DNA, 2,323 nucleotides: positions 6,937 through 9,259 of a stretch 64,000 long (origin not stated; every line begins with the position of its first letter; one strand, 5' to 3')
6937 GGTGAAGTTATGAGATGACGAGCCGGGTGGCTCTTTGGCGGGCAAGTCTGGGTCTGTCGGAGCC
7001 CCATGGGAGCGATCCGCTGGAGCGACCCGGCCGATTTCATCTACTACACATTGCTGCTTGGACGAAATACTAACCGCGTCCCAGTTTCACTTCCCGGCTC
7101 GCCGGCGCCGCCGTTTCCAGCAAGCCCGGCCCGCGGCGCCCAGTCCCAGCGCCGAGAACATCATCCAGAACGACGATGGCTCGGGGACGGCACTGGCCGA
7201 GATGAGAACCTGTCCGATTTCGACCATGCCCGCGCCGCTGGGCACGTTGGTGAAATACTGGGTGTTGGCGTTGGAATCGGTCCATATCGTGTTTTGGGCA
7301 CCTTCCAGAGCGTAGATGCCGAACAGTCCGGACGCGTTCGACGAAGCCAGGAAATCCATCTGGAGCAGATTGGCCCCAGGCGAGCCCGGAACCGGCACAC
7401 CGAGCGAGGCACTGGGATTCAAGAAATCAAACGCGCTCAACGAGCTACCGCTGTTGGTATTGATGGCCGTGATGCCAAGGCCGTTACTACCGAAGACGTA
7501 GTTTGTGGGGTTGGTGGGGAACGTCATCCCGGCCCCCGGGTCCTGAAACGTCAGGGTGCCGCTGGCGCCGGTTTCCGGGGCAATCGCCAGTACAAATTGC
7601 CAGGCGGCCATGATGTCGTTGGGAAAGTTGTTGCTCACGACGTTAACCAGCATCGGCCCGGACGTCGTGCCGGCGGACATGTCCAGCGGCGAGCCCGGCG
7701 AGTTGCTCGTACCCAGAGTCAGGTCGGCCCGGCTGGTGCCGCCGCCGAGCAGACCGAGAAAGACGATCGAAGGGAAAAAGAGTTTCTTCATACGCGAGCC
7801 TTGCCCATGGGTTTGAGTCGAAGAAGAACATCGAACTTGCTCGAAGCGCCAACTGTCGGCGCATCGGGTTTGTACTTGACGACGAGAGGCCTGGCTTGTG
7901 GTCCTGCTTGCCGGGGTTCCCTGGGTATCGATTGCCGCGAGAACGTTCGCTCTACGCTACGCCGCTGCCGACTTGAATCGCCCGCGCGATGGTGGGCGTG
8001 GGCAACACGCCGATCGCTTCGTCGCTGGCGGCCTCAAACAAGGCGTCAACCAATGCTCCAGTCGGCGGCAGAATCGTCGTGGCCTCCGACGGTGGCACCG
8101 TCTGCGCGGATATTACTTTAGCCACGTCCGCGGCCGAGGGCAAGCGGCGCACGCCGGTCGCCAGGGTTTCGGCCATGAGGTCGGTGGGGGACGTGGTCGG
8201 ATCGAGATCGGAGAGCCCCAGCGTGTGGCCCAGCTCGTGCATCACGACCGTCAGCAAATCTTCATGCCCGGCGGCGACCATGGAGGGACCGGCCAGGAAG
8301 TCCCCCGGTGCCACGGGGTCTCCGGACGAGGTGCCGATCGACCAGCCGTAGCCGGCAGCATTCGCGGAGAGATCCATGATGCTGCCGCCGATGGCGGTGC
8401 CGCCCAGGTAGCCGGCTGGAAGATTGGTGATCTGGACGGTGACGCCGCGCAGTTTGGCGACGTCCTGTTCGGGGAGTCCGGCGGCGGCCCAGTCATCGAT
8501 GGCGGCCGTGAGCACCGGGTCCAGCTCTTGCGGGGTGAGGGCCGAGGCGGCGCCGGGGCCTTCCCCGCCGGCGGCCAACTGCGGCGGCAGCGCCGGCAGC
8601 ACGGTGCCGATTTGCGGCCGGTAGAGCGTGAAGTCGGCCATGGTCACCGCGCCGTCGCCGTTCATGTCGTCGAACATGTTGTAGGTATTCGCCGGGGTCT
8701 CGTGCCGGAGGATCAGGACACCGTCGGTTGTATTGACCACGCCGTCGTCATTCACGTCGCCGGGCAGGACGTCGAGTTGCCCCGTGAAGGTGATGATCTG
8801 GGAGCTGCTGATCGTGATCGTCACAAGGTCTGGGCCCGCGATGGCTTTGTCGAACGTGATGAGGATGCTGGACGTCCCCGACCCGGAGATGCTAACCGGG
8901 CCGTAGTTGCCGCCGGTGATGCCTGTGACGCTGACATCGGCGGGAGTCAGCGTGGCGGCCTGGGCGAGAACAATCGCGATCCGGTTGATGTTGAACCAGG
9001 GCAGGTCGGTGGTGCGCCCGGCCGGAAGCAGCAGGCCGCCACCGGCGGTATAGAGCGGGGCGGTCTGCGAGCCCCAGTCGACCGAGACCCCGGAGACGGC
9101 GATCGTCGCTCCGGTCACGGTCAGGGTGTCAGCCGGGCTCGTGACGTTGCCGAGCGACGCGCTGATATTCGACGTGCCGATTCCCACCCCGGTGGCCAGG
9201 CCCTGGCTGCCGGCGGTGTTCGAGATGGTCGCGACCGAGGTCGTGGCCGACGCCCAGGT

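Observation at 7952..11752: ~1,260-aa secreted giant: planctomycete N-terminal motif, Chlamydia-Pmp-like GGA/FxxN repeats around poly-Gly tracts, 5 Ig-like domains (three as near-perfect 261-bp tandem units), dockerin-like pair, C-terminal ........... metzincin-like domain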

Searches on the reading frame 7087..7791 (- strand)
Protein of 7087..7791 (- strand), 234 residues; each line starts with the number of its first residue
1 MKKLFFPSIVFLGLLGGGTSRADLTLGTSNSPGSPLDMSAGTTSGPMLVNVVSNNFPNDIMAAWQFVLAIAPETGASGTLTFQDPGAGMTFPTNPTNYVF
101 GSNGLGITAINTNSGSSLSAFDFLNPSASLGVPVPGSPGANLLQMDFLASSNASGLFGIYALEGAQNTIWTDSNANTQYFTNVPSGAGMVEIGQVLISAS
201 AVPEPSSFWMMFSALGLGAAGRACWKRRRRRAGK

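Call 13: search_protein_families(library=pfam, proteins=[window:7087-7791:-], max_evalue=0.1)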
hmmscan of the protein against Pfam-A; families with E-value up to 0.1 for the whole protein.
window:7087-7791:- (234 aa): 1 family
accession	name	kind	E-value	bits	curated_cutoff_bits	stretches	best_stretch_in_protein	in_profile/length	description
PF07589.16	PEP-CTERM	-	0.00018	21.9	20.7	1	201-228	1-24/24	PEP-CTERM motif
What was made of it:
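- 7087..7791 (-): Gene B. 234-aa protein with a Sec-type signal peptide (7726-7791), a cohesin-fold beta-sandwich (about 7198-7722) and a PEP-CTERM anchor (7108-7191). It starts 160 nt downstream of gene A, with no terminator-like site between them. Pfam PEP-CTERM, 21.9 bits against 20.7 (call 13).
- On PEP-CTERM / exosortase substrates (PF07589): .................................; 21.9 bits against 20.7 (call 13).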

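Call 14: find_encoding_contigs(protein=window:7087-7791:-, flank=10000, max_places=6)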
Protein window:7087-7791:- (234 aa): no gene with exactly this product is on record in the collection.

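Call 29: find_homologous_proteins(query=window:7087-7791:-, max_evalue=0.001)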
Query window:7087-7791:- (234 aa): 193 proteins with E <= 0.001 among 2935 candidates; the best 120 are listed.
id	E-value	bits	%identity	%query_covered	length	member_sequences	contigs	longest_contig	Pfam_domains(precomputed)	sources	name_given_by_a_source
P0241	4.3e-147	506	100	100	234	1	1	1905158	-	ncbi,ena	-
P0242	2.0e-90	321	71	99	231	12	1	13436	-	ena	-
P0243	2.0e-90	321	70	90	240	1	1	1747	PF07589.17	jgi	jgi:hypothetical protein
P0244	4.4e-86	306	69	98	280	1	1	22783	-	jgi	jgi:hypothetical protein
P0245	6.8e-83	296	64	100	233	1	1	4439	-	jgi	jgi:hypothetical protein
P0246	5.1e-81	290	66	98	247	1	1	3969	-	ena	-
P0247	7.7e-81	289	69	98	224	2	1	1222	PF07589.17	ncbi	-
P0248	7.9e-81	289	66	98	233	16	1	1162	-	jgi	jgi:PEP-CTERM motif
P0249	1.9e-80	288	66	98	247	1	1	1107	PF07589.17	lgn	-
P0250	6.3e-80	286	66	98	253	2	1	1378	-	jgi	jgi:hypothetical protein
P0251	9.1e-80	286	65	99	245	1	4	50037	-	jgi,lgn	-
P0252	1.1e-79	285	68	94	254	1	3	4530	-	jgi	jgi:PEP-CTERM motif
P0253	1.2e-79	285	65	98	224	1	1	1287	-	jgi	jgi:PEP-CTERM motif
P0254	1.4e-79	285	67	99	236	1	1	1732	-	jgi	-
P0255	8.7e-79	283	65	98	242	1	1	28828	-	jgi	jgi:hypothetical protein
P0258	3.0e-78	281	65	100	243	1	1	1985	PF07589.17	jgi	jgi:hypothetical protein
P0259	3.6e-78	280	63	99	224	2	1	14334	PF07589.17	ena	-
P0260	6.9e-78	280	59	100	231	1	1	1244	PF07589.17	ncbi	-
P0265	1.0e-76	276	65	91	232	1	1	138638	PF07589.17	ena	-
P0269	1.1e-75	272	62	91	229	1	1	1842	PF07589.17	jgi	jgi:hypothetical protein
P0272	1.0e-74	269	60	98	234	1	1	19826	-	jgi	jgi:hypothetical protein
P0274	1.3e-74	269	62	99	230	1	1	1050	PF07589.17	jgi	-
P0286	1.1e-71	259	61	99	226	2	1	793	PF07589.17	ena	-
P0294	2.1e-70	255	61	89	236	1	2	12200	PF07589.17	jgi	jgi:PEP-CTERM motif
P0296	2.8e-70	255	60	99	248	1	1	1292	PF07589.17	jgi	jgi:hypothetical protein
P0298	1.0e-69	253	59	89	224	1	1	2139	PF07589.17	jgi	jgi:hypothetical protein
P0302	6.5e-69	250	58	98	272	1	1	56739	PF07589.17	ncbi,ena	-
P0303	7.2e-69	250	61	99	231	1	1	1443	PF07589.17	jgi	jgi:hypothetical protein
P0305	9.6e-69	250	60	100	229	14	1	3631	PF07589.17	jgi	jgi:hypothetical protein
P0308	1.8e-68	249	64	88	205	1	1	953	PF07589.17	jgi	jgi:hypothetical protein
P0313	1.0e-67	246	59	92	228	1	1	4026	PF07589.17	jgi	jgi:hypothetical protein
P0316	2.2e-67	245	63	88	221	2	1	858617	PF07589.17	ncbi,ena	-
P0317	7.2e-67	244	59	91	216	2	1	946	PF07589.17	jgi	jgi:hypothetical protein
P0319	7.8e-67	243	62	88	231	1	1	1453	PF07589.17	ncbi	-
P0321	1.1e-66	243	59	100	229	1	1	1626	PF07589.17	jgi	jgi:PEP-CTERM motif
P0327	2.3e-65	239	57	88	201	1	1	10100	PF07589.17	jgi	jgi:hypothetical protein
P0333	1.6e-64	236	55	99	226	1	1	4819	PF07589.17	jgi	jgi:hypothetical protein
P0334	1.6e-64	236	57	99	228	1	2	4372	PF07589.17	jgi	jgi:hypothetical protein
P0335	2.7e-64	235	56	98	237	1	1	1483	PF07589.17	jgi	jgi:PEP-CTERM motif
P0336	2.8e-64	235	56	99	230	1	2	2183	PF07589.17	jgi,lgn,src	-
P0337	3.2e-64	235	56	99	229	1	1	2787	PF07589.17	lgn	-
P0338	3.5e-64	235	55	98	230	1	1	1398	PF07589.17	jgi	jgi:hypothetical protein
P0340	7.7e-64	234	57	99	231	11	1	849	PF07589.17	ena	-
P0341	1.1e-63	233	58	92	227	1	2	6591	PF07589.17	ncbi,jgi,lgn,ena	jgi:hypothetical protein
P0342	1.3e-63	233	64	88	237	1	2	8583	PF07589.17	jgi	jgi:PEP-CTERM motif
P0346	3.0e-63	232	56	99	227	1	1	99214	PF07589.17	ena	-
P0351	1.7e-62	229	54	100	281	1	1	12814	PF07589.17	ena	-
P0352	2.2e-62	229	55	99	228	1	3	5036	PF07589.17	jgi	jgi:PEP-CTERM motif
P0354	3.5e-62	228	57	99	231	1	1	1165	PF07589.17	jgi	-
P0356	6.9e-62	227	58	99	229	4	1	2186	PF07589.17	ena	-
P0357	7.0e-62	227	54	97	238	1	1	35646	PF07589.17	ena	-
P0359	8.1e-62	227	61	82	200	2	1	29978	PF07589.17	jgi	-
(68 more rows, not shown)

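Call 40: predict_structure(alignment_id=A2)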
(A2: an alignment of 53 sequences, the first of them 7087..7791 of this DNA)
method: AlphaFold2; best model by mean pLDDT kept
length: 234 residues; sequences in the alignment: 53
mean_pLDDT: 85.6   pTM: 0.74
mean pLDDT of the five models: 85.6, 83.5, 81.1, 77.1, 73.9
residues with pLDDT >= 90: 147; 70-90: 42; 50-70: 37; < 50: 8
segments of 3 or more residues with pLDDT < 50: none
pLDDT, mean of each block of 10 residues (from residue 1): 53 51 90 96 95 96 97 96 65 89 91 91 91 96 96 97 91 93 90 93 60 72 83 76
secondary structure, 60 per line:
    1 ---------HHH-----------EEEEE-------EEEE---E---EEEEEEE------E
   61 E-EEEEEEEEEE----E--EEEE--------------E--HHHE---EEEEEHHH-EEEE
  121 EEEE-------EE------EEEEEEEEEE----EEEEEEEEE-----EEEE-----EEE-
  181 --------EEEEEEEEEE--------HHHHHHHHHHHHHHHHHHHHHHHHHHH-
elements in order: E24-28 E36-39 E47-53 E63-72 E80-83 E108-112 E117-124 E140-149 E154-162 E168-171 E177-179 E189-198 H207-233
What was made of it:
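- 7087..7791 (-): AF2 pLDDT 85.6 (call 40).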

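Call 54: search_protein_families(library=pfam, proteins=[window:7087-7791:-], max_evalue=5)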
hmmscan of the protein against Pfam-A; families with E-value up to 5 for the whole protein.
window:7087-7791:- (234 aa): 2 families
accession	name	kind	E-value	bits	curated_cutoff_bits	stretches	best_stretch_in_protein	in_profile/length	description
PF07589.16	PEP-CTERM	-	0.00018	21.9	20.7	1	201-228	1-24/24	PEP-CTERM motif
PF01394.26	Clathrin_propel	-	0.11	13.2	21.3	1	53-71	6-24/37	Clathrin propeller repeat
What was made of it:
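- On Cohesin (Pfam PF00963), for neighbour gene B: No Pfam Cohesin hit at E<=5 for gene B or for 9 related neighbours (calls 13, 54).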

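Call 56: search_solved_structures(query=A2, max_evalue=10)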
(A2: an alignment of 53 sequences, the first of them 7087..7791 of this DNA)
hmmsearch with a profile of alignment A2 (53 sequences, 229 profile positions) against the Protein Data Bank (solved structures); distinct sequences matched with E-value up to 10: 0.
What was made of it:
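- On Cohesin (Pfam PF00963), for neighbour gene B: The family profile finds no PDB sequence at E<=10 (call 56).
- Pfam gave no hit for it or for 9 related neighbours (call 54), and its profile finds nothing among PDB sequences (call 56). There is no sequence-level cohesin signal (calls 54, 56).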

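Call 59: fold_search(model_id=the predicted structure, library=pdb)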
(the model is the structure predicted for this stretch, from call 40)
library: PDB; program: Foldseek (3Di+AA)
matches with E <= 10: 1164; with E <= 0.001: 45
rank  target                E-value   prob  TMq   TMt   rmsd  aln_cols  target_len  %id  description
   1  5k39_A                9.6e-06  1.00  0.42  0.55   5.2       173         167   14  THE TYPE II COHESIN DOCKERIN COMPLEX FROM CLOSTRIDIUM THERMOCELLUM (released 2017-03-29)
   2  5nrm_A                1.0e-05  1.00  0.45  0.69   4.4       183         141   14  Crystal structure of the sixth cohesin from Acetivibrio cellulolyticus' scaffoldin B in complex with Cel5 dockerin S51 (released 2018-01-31)
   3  3ul4_A                1.3e-05  1.00  0.43  0.66   6.3       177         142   14  Crystal structure of Coh-OlpA(Cthe_3080)-Doc918(Cthe_0918) complex: A novel type I Cohesin-Dockerin complex from Clost (released 2012-11-28)
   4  6kgc_A                1.6e-05  1.00  0.45  0.69   5.9       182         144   15  Crystal structure of CaDoc0917(R49D)-CaCohA2 complex at pH 5.4 (released 2020-07-08)
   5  2jh2_A                1.6e-05  1.00  0.42  0.68   4.5       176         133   12  X-ray crystal structure of a cohesin-like module from Clostridium perfringens (released 2007-11-06)
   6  3fnk_B                2.5e-05  1.00  0.46  0.59   5.1       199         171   13  Crystal structure of the second type II cohesin module from the cellulosomal adaptor ScaA scaffoldin of Acetivibrio ce (released 2009-06-23)
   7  3ghp_A                2.5e-05  1.00  0.45  0.54   5.7       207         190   12  Structure of the second type II cohesin module from the adaptor ScaA scaffoldin of Acetivibrio cellulolyticus (includi (released 2009-06-23)
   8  3ghp_B                2.8e-05  1.00  0.45  0.56   6.9       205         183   14  Structure of the second type II cohesin module from the adaptor ScaA scaffoldin of Acetivibrio cellulolyticus (includi (released 2009-06-23)
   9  2w1n                  3.0e-05  1.00  0.45  0.46   4.1       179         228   11  cohesin and fibronectin type-III double module construct from the Clostridium perfringens glycoside hydrolase GH84C (released 2009-02-03)
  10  3kcp_A                3.0e-05  1.00  0.41  0.33   6.9       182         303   16  Crystal structure of interacting Clostridium thermocellum multimodular components (released 2010-02-09)
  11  4fl4_I                3.5e-05  1.00  0.41  0.33   6.4       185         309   11  Scaffoldin conformation and dynamics revealed by a ternary complex from the Clostridium thermocellum cellulosome (released 2012-06-27)
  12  3fnk_C                4.1e-05  1.00  0.44  0.57   4.8       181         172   13  Crystal structure of the second type II cohesin module from the cellulosomal adaptor ScaA scaffoldin of Acetivibrio ce (released 2009-06-23)
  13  4fl4_K                4.1e-05  1.00  0.40  0.54   5.7       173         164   14  Scaffoldin conformation and dynamics revealed by a ternary complex from the Clostridium thermocellum cellulosome (released 2012-06-27)
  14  5lxv_A                4.3e-05  1.00  0.39  0.52  10.5       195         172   11  Crystal structure of Ruminococcus flavefaciens scaffoldin C cohesin in complex with a dockerin from an uncharacterized (released 2016-10-19)
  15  2jh2_B                4.8e-05  1.00  0.42  0.68   5.0       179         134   11  X-ray crystal structure of a cohesin-like module from Clostridium perfringens (released 2007-11-06)
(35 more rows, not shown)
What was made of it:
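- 7087..7791 (-): In Foldseek, 43 of the 45 hits with E<=1e-3 are cohesins (call 59).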

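Call 71: search_protein_representatives(alignment_id=A2)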
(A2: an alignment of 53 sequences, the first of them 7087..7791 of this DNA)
Query: 53 sequences, 229 profile positions. Proteins with E-value up to 0.001 (for the whole library): 534; up to 1e-10: 290; up to 1e-30: 91. The best 150 are listed.
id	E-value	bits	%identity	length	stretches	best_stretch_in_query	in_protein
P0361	4.1e-87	307.5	-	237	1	1-218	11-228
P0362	1.5e-72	260.0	-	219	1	1-221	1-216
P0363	5.9e-70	251.4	-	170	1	59-223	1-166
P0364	1.6e-67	243.4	-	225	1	1-221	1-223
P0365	4.0e-67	242.2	-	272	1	1-222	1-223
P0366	2.3e-63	229.8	-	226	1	8-221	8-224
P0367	8.9e-63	227.9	-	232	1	6-216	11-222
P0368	9.8e-63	227.8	-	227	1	4-223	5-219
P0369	5.9e-62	225.2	-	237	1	1-224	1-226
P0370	4.3e-61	222.4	-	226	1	6-221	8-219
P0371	5.9e-61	222.0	-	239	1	5-224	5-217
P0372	1.0e-59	218.0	-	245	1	1-215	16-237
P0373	1.8e-59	217.1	-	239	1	1-218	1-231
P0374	2.3e-58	213.5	-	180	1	1-135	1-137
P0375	1.6e-57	210.7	-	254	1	1-222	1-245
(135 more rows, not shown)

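Call 86: find_encoding_contigs(protein=P0251, flank=6000, max_places=2)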
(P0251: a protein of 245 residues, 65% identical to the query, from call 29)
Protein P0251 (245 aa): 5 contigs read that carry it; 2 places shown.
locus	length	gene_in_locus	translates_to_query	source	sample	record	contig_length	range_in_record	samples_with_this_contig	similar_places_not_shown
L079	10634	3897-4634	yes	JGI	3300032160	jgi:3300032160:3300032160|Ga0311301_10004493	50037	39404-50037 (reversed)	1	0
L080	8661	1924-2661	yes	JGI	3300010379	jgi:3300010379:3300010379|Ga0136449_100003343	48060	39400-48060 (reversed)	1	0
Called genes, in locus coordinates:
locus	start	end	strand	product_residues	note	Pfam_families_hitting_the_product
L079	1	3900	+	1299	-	?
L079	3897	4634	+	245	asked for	-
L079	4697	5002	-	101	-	PF05685:Uma2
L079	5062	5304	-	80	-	-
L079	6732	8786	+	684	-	PF00270:DEAD (faint), PF04851:ResIII, PF17757:UvrB_inter, PF27431:UvrB_3rd, PF00271:Helicase_C, PF12344:UvrB, PF02151:UVR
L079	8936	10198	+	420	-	PF13407:Peripla_BP_4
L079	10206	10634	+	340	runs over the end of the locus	PF02749:QRPTase_N, PF01729:QRPTase_C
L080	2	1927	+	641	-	?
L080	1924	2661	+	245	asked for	-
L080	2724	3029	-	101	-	PF05685:Uma2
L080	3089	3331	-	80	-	-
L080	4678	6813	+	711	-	PF00270:DEAD (faint), PF04851:ResIII, PF17757:UvrB_inter, PF27431:UvrB_3rd, PF00271:Helicase_C, PF12344:UvrB, PF02151:UVR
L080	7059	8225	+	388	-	PF13407:Peripla_BP_4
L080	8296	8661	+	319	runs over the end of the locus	PF02749:QRPTase_N, PF01729:QRPTase_C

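Call 87: find_encoding_contigs(protein=P0255, flank=6000, max_places=2)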
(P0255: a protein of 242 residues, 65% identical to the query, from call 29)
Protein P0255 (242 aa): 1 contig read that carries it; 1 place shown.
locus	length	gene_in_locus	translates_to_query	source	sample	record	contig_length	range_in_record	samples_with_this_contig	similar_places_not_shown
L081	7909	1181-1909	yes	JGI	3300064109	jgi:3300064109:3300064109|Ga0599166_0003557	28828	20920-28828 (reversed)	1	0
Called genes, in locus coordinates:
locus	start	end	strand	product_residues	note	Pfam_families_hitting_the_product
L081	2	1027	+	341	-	?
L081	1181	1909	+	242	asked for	-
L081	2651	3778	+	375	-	PF01791:DeoC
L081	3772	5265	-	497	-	PF09861:Lar_N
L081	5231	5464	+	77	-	-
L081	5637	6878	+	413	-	PF25087:GMPPB_C (faint), PF00132:Hexapep (faint), PF25084:LbH_EIF2B (faint)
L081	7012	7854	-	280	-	PF00753:Lactamase_B, PF13483:Lactamase_B_3, PF12706:Lactamase_B_2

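Call 88: find_encoding_contigs(protein=P0272, flank=6000, max_places=2)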
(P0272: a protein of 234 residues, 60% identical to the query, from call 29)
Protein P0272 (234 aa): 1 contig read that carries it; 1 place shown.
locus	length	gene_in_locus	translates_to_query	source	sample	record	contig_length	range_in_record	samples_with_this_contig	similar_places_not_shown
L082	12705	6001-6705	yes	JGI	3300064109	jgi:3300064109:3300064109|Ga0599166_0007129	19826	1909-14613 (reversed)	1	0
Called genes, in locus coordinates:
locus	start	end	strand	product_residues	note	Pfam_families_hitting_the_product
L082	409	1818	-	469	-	-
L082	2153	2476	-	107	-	-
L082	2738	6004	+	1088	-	PF02368:Big_2, PF00404:Dockerin_1 (weak)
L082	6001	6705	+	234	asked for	-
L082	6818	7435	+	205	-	-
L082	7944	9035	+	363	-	PF02368:Big_2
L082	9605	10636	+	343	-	-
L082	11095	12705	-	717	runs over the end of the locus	PF05448:AXE1, PF01738:DLH (weak), PF00326:Peptidase_S9 (faint)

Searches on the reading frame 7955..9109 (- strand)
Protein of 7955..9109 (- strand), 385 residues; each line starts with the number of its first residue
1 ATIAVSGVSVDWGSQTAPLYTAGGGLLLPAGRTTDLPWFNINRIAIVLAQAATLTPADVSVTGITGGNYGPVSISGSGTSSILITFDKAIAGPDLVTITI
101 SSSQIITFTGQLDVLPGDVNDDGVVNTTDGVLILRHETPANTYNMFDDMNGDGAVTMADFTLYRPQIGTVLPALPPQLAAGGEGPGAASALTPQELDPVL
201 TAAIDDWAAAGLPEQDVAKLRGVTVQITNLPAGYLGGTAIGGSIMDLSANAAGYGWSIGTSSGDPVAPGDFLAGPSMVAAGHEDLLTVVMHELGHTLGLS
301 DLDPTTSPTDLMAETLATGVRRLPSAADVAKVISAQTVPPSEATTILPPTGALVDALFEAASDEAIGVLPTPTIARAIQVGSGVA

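Call 9: find_related_loci(query=window:7955-9109:-, collection=genome_contigs, flank=10000)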
Query seq(385 aa) (385 aa) in genome_contigs; peptide patterns used: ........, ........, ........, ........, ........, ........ (x = any residue, [..] = any of these).
551 stretches matched a pattern; 87 encode a relative of the query (tblastn E <= 1e-3); the best 80 are kept; 78 distinct loci.
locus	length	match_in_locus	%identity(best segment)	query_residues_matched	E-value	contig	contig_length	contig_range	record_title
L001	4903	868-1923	65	4-345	6e-133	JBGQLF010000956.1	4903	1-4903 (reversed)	MAG: Gemmataceae bacterium isolate OBJ2_061818_050_44 k141_2068345_length_4903_cov_6.9704, whole genome shotgun sequence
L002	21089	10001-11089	64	2-373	4e-137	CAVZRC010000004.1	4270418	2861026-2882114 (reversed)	MAG: uncultured Planctomycetota bacterium isolate MFD09671.bin.2.109 genome assembly, contig: contig_3768, whole genome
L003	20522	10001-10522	69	3-175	6e-71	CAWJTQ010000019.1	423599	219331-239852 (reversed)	MAG: uncultured Isosphaeraceae bacterium isolate MFD04463.bin.2.81 genome assembly, contig: contig_57247, whole genome s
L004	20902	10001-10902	58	9-329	2e-80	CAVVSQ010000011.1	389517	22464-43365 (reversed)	MAG: uncultured Planctomycetota bacterium isolate MFD01213.bin.2.21 genome assembly, contig: contig_18297, whole genome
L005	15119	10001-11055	55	1-344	1e-107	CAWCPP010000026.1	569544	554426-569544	MAG: uncultured Planctomycetaceae bacterium isolate MFD09495.bin.1.19 genome assembly, contig: contig_3018, whole genome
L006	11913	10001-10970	49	2-336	2e-54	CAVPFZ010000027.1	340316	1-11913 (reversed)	MAG: uncultured Alphaproteobacteria bacterium isolate MFD10064.bin.1.138 genome assembly, contig: contig_7838, whole gen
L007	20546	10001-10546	54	2-182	2e-49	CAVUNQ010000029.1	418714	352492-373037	MAG: uncultured Planctomycetota bacterium isolate MFD02579.bin.2.36 genome assembly, contig: contig_6387, whole genome s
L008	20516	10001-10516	53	5-174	7e-45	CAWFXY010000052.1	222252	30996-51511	MAG: uncultured Planctomycetota bacterium isolate MFD06714.bin.2.179 genome assembly, contig: contig_92950, whole genome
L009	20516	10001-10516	53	5-174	9e-45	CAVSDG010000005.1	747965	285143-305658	MAG: uncultured Planctomycetota bacterium isolate MFD02579.bin.2.28 genome assembly, contig: contig_27280, whole genome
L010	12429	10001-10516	53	5-174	8e-44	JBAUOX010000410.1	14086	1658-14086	MAG: Isosphaeraceae bacterium isolate MFD09680_ilm_asm_bin1 k127_76553, whole genome shotgun sequence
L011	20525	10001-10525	53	3-172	1e-42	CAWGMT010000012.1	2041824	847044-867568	MAG: uncultured Isosphaeraceae bacterium isolate MFD09567.bin.2.2 genome assembly, contig: contig_235, whole genome shot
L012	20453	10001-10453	56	25-175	4e-42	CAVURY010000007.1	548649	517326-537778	MAG: uncultured Planctomycetota bacterium isolate MFD09671.bin.3.67 genome assembly, contig: contig_12679, whole genome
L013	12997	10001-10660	45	5-207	3e-42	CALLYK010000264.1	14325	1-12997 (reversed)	MAG TPA_asm: uncultured Isosphaeraceae bacterium isolate SRR1772176_bin.0_CONCOCT_v1.1_MAG genome assembly, contig: ERZ7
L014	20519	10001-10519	53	6-174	8e-41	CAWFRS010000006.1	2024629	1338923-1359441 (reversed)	MAG: uncultured Planctomycetota bacterium isolate MFD09671.bin.2.141 genome assembly, contig: contig_11920, whole genome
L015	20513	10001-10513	52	4-172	2e-40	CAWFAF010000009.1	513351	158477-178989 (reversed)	MAG: uncultured Planctomycetaceae bacterium isolate MFD00822.bin.3.221 genome assembly, contig: contig_113312, whole gen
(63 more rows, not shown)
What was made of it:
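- Tried and rejected: The best relative was 65% identical (call 9).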
